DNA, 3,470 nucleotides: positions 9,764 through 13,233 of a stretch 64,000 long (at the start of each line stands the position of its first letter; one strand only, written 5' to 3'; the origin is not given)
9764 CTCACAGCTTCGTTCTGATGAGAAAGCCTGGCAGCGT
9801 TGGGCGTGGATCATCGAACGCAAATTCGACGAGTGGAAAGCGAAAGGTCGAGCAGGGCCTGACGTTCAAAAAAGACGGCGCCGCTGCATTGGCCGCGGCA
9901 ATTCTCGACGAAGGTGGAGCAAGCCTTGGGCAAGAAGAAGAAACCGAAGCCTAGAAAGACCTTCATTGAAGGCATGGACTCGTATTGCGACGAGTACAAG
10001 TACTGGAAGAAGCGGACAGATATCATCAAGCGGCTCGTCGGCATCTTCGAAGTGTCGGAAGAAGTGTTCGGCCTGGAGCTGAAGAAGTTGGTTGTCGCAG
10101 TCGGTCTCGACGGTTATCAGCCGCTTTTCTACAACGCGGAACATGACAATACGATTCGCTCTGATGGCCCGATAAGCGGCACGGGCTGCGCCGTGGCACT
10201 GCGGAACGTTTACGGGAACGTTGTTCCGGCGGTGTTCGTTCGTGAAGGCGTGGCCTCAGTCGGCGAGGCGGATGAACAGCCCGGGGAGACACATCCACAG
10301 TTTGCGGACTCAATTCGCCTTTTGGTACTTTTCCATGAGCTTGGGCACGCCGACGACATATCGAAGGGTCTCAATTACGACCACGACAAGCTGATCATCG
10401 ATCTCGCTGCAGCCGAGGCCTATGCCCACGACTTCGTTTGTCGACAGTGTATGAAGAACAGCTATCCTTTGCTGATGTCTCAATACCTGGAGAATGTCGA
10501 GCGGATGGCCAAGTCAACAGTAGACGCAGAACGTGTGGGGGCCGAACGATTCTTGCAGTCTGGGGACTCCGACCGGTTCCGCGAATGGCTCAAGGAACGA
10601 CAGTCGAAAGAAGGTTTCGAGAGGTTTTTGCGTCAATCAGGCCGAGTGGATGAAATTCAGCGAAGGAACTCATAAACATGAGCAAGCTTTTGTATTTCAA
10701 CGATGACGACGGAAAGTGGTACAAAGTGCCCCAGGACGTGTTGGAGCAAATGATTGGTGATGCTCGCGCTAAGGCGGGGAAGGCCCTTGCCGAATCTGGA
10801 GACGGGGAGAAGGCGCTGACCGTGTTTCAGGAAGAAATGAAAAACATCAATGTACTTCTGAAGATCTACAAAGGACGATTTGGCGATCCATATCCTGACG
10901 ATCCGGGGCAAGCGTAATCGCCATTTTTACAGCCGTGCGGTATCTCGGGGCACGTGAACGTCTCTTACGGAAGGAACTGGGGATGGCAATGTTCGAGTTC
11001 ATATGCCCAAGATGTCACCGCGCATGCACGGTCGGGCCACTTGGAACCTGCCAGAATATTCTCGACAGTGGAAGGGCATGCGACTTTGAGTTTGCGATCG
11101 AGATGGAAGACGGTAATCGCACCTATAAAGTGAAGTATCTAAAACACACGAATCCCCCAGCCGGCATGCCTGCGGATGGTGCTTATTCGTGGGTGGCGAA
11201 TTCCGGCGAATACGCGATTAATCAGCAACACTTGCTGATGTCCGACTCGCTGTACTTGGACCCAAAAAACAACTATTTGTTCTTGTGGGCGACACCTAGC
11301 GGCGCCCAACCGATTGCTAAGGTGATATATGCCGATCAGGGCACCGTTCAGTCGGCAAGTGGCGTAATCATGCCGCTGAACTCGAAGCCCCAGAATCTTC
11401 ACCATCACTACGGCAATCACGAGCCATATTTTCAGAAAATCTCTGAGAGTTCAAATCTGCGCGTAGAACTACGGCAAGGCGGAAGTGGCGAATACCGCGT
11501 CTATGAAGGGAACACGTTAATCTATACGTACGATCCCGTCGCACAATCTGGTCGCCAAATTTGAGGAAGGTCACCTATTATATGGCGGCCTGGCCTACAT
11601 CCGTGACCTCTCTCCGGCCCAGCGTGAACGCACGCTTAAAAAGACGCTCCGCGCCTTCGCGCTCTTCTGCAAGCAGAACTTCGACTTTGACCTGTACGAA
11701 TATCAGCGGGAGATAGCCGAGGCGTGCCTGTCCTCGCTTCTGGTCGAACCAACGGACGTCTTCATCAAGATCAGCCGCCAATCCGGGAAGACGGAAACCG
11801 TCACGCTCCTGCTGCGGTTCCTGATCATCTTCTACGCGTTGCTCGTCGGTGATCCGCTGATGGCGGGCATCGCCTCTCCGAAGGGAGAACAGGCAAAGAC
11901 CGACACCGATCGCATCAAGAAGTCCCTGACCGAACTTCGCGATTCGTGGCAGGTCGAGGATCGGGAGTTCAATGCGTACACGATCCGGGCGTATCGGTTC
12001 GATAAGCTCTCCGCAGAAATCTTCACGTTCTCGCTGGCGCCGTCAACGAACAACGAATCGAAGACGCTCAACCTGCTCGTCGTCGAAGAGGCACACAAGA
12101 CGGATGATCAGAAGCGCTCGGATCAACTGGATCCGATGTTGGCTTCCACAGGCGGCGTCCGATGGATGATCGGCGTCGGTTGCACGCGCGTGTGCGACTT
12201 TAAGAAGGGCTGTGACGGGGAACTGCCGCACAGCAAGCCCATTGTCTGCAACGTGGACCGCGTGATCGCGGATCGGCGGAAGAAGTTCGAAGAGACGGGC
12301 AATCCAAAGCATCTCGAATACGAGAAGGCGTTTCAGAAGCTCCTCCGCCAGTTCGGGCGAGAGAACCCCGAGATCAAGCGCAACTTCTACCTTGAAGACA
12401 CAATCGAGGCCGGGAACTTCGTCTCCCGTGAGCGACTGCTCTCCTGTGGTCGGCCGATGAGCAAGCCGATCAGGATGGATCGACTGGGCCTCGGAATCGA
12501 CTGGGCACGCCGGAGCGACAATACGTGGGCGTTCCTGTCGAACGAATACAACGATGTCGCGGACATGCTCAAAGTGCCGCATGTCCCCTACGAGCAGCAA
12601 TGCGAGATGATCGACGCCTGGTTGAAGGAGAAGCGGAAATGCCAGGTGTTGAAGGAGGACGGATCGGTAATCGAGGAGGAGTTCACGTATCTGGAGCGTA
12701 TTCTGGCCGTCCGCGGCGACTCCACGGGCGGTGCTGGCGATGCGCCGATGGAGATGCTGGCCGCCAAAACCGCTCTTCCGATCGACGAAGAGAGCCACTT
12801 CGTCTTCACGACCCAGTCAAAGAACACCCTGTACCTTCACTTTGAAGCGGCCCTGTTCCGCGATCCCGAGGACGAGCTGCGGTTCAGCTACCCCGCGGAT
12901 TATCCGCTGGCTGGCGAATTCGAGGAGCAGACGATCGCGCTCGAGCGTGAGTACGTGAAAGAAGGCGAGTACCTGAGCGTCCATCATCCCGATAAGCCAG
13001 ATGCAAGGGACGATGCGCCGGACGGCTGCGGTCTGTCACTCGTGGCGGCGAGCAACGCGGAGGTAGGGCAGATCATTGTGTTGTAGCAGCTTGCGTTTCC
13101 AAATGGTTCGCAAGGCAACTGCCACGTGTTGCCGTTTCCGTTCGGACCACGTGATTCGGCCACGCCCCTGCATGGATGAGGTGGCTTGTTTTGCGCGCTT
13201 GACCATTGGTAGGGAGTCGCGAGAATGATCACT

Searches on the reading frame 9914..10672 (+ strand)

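Call 3: search_protein_families(library=pfam, proteins=[window:9914-10672:+], max_evalue=0.1)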
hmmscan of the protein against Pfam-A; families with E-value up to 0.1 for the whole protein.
window:9914-10672:+ (253 aa): 1 family
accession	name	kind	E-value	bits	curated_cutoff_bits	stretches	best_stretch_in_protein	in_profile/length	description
PF14763.12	HPS3_C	-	0.09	12.1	26.7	0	167-229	139-202/503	Hermansky-Pudlak syndrome 3 protein, C-terminal region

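Call 4: search_protein_families(library=padloc, proteins=[window:9914-10672:+], max_evalue=0.1)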
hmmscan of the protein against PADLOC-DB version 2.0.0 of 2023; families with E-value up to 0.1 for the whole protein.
window:9914-10672:+ (253 aa): 0 families

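Call 5: search_protein_families(library=phrogs, proteins=[window:9914-10672:+], max_evalue=0.01)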
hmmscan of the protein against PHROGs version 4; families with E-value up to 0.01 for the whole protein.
window:9914-10672:+ (253 aa): 0 families

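Call 6: search_protein_families(library=ncbifam, proteins=[window:9914-10672:+], max_evalue=0.01)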
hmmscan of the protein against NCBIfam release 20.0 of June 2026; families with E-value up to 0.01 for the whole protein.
window:9914-10672:+ (253 aa): 0 families

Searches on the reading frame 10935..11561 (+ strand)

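Call 3: search_protein_families(library=pfam, proteins=[window:10935-11561:+], max_evalue=0.1)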
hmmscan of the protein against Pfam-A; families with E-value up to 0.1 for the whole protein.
window:10935-11561:+ (209 aa): 1 family
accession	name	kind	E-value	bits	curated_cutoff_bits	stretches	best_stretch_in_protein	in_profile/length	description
PF23547.1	Zn_ribbon_FGT1_1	-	0.033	14.2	27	1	16-29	15-28/35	FORGETTER1 first zinc ribbon domain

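Call 4: search_protein_families(library=padloc, proteins=[window:10935-11561:+], max_evalue=0.1)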
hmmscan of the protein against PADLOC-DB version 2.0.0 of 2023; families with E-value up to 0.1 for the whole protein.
window:10935-11561:+ (209 aa): 0 families

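Call 5: search_protein_families(library=phrogs, proteins=[window:10935-11561:+], max_evalue=0.01)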
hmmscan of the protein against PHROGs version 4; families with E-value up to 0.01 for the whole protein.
window:10935-11561:+ (209 aa): 0 families

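Call 6: search_protein_families(library=ncbifam, proteins=[window:10935-11561:+], max_evalue=0.01)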
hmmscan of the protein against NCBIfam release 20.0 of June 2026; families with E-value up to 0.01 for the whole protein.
window:10935-11561:+ (209 aa): 0 families

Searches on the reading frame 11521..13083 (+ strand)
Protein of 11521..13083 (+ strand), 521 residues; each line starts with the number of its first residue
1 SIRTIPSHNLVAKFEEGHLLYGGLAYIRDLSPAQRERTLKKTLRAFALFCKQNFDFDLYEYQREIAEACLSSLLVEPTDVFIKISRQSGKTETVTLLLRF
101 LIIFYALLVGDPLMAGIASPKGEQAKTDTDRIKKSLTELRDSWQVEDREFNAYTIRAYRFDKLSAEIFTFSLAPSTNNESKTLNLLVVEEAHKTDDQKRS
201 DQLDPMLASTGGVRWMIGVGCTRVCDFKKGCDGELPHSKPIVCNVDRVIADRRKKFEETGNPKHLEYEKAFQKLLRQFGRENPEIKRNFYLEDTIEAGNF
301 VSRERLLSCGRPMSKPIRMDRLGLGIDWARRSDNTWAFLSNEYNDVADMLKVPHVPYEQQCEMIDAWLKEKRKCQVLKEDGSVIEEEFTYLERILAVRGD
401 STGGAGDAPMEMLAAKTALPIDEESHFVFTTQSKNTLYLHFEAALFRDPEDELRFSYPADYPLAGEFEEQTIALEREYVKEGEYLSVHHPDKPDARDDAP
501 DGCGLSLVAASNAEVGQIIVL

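Call 52: search_protein_families(library=phrogs, proteins=[window:11521-13083:+], max_evalue=0.01)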
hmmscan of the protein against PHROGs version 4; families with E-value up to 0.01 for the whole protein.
window:11521-13083:+ (521 aa): 3 families
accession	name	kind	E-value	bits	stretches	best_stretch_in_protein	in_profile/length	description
phrog_2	-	head and packaging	2.3e-12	47.5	1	50-406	259-539/807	terminase large subunit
phrog_5989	-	head and packaging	0.0054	16.9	1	57-141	141-215/347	terminase large subunit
phrog_38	-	head and packaging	0.0091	15.7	0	33-140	255-366/760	terminase large subunit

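Call 74: find_related_loci(query=window:11521-13083:+, collection=viral_contigs, flank=6000)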
Query window:11521-13083:+ (521 aa) in viral_contigs; peptide patterns used: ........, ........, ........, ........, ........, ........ (x = any residue, [..] = any of these).
26 stretches matched a pattern; 3 encode a relative of the query (tblastn E <= 1e-3); 3 distinct loci.
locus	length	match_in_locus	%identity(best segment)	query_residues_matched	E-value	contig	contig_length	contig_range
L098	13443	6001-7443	59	16-516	0e+0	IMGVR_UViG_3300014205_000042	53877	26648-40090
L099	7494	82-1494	58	27-520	0e+0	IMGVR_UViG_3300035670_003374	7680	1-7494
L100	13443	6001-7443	66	27-520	0e+0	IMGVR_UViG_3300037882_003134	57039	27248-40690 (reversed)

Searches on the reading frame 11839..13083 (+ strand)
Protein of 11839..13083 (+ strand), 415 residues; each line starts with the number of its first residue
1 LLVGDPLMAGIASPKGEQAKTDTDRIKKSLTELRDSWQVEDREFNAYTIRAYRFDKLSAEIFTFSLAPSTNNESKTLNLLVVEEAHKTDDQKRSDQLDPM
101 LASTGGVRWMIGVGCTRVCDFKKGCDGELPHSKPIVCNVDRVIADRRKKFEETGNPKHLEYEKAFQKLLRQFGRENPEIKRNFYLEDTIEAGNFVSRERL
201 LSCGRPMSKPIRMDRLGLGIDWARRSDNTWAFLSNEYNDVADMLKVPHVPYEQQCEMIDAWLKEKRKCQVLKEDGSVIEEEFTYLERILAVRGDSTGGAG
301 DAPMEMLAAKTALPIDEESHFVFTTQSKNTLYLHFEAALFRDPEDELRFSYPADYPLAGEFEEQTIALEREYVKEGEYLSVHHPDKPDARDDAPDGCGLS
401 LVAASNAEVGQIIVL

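Call 3: search_protein_families(library=pfam, proteins=[window:11839-13083:+], max_evalue=0.1)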
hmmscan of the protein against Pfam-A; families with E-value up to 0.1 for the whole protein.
window:11839-13083:+ (415 aa): 0 families

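Call 4: search_protein_families(library=padloc, proteins=[window:11839-13083:+], max_evalue=0.1)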
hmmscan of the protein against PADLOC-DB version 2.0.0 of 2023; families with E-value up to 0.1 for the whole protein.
window:11839-13083:+ (415 aa): 1 family
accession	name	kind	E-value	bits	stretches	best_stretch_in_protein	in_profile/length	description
PDLC01086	C3a186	-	0.0048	14.2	1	212-272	58-119/384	"C-3?,4? desaturase"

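Call 5: search_protein_families(library=phrogs, proteins=[window:11839-13083:+], max_evalue=0.01)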
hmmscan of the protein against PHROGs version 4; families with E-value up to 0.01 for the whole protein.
window:11839-13083:+ (415 aa): 0 families

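Call 6: search_protein_families(library=ncbifam, proteins=[window:11839-13083:+], max_evalue=0.01)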
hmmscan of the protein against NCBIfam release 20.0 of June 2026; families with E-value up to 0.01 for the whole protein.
window:11839-13083:+ (415 aa): 0 families

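Call 11: search_solved_structures(query=window:11839-13083:+, max_evalue=1)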
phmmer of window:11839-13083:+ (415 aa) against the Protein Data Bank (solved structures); distinct sequences matched with E-value up to 1: 1.
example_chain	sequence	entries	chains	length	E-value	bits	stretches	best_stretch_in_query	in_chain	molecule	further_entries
5zbu_A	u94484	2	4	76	0.81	11.8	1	229-273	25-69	E3 ubiquitin-protein ligase RNF13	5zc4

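Call 35: search_dna_similar(query=window:11839-13083:+, collection=phages, mode=protein, max_evalue=0.001, max_rows=10)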
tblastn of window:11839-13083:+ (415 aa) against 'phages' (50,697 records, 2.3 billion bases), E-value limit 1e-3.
Records with a match: 6; places in all: 6; records where one place covers at least 80% of the query: 0.
Best place of each record, by identity: <60% 6.
By first word of the organism name: Streptomyces 6.
By host as written in the record: Streptomyces sp. 5a 2; Streptomyces lividans JI 1326 2; Streptomyces mirabilis NRRL B-2400 1; Streptomyces turgidiscabies 1.
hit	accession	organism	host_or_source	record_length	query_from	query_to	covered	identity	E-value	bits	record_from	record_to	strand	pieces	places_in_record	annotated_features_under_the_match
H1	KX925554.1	Streptomyces phage BRock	Streptomyces sp. 5a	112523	7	229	54%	24.5%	4e-5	52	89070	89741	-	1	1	terminase large subunit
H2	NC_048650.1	Streptomyces phage BRock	Streptomyces sp. 5a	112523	7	229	54%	24.5%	4e-5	52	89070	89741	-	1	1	terminase large subunit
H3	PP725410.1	Streptomyces phage GiJojo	Streptomyces mirabilis NRRL B-2400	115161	7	229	54%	23.1%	7e-4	48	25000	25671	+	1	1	61: terminase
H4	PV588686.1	Streptomyces phage pSt2308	Streptomyces turgidiscabies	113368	7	229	54%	23.1%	8e-4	48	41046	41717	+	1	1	terminase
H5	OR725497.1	Streptomyces phage LuckySocke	Streptomyces lividans JI 1326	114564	68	229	39%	26.1%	4e-5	52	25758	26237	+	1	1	70: terminase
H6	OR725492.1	Streptomyces phage Alone3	Streptomyces lividans JI 1326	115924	68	229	39%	26.1%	4e-5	52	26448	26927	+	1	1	71: terminase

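Call 51: get_annotated_region(hit=H1, flank=1500)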
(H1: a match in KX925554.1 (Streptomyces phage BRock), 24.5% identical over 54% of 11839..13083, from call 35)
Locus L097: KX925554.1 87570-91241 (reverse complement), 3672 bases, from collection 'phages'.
description: Streptomyces phage BRock, complete genome.
organism: Streptomyces phage BRock (NCBI taxid 1913591)
taxonomy: Viruses; Duplodnaviria; Heunggongvirae; Uroviricota; Caudoviricetes; Borockvirus; Borockvirus brock
host: Streptomyces sp. 5a; source: -; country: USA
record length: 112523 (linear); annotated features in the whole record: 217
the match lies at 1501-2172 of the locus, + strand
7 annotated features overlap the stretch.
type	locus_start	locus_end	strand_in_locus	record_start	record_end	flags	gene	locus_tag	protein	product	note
CDS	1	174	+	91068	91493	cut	-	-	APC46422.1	hypothetical protein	gp160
CDS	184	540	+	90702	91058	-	-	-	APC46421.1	hypothetical protein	gp159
CDS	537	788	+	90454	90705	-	-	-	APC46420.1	hypothetical protein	gp158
CDS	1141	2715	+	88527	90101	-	-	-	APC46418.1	terminase large subunit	gp156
CDS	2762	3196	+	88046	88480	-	-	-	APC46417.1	hypothetical protein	gp155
CDS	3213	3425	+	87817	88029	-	-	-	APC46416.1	hypothetical protein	gp154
CDS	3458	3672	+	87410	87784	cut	-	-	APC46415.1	hypothetical protein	gp153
